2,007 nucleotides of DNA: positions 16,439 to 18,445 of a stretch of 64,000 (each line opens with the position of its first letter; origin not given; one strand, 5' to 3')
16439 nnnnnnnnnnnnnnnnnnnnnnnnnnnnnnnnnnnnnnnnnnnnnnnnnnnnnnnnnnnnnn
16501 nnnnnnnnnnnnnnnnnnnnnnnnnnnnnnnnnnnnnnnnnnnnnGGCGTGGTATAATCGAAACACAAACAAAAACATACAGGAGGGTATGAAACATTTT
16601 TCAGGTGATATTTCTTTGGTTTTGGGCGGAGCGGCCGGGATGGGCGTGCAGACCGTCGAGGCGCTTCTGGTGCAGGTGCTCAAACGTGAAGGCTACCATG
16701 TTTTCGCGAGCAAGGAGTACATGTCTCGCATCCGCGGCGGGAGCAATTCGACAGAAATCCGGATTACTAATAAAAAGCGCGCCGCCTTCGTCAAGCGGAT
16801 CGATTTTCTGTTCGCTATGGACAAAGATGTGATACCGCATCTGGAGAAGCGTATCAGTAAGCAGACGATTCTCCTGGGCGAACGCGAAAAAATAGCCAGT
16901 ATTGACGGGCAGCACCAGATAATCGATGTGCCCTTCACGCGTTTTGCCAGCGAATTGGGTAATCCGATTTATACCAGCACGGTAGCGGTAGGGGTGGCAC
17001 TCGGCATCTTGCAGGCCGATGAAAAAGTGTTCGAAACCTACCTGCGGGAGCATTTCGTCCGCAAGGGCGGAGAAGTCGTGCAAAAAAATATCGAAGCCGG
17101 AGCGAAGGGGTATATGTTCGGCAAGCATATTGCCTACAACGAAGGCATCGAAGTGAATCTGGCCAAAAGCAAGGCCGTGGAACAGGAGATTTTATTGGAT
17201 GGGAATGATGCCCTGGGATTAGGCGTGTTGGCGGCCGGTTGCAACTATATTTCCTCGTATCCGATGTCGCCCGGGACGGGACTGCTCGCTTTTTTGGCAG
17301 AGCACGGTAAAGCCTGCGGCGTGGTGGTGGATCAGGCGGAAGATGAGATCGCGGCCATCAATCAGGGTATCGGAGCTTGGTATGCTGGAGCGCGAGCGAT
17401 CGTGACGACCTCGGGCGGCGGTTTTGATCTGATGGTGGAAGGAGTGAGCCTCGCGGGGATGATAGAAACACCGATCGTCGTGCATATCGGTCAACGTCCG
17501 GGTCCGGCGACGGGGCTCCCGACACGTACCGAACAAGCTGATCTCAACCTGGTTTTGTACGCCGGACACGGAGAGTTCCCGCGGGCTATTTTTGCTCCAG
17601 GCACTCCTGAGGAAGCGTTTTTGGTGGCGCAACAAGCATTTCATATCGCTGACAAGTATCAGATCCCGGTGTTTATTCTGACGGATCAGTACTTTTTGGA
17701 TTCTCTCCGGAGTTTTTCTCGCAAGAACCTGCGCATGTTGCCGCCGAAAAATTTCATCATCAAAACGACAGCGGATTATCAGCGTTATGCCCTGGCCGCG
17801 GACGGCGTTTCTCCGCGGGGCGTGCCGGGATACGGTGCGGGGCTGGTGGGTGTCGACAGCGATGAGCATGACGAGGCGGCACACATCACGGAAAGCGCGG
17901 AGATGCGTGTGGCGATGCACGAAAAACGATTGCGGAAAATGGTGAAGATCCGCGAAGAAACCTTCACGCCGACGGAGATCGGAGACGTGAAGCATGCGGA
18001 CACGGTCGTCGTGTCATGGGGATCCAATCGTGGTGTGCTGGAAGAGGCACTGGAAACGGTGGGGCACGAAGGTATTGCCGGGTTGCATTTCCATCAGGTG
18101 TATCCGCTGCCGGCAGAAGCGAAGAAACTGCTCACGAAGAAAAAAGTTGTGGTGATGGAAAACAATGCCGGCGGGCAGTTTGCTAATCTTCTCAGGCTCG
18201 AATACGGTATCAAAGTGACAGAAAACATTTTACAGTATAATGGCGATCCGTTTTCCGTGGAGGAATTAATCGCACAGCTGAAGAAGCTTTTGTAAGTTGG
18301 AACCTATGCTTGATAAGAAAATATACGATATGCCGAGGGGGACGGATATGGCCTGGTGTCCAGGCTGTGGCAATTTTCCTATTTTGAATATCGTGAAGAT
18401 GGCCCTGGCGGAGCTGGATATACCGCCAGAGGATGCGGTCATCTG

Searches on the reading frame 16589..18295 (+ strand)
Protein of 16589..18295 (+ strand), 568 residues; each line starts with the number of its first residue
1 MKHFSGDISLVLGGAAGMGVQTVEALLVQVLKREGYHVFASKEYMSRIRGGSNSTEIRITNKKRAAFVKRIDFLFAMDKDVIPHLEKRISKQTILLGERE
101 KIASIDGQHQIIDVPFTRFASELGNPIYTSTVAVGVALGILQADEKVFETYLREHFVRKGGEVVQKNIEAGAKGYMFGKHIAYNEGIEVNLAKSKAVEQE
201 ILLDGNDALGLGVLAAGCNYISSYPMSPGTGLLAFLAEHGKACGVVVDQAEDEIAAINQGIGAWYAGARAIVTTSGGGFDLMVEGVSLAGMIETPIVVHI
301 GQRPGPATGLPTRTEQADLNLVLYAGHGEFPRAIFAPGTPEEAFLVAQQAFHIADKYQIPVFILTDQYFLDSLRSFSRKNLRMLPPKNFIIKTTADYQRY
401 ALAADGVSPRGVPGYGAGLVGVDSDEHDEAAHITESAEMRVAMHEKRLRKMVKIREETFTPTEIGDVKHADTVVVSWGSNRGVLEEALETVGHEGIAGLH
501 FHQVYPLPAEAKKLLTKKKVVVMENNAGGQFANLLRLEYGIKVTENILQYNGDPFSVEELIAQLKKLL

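Call 8: search_protein_families(library=pfam, proteins=[window:16589-18295:+], max_evalue=0.01)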
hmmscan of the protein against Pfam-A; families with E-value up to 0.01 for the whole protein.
window:16589-18295:+ (568 aa): 3 families
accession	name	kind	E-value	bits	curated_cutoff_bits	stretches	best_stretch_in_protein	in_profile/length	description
PF01855.24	POR_N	-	5.9e-50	170.6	27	1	212-444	2-229/231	Pyruvate flavodoxin/ferredoxin oxidoreductase, thiamine diP-bdg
PF01558.24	POR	-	1e-28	101.1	27.4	1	17-175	2-172/173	Pyruvate ferredoxin/flavodoxin oxidoreductase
PF17147.9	PFOR_II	-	0.0097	16.7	27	0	470-558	1-100/102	Pyruvate:ferredoxin oxidoreductase core domain II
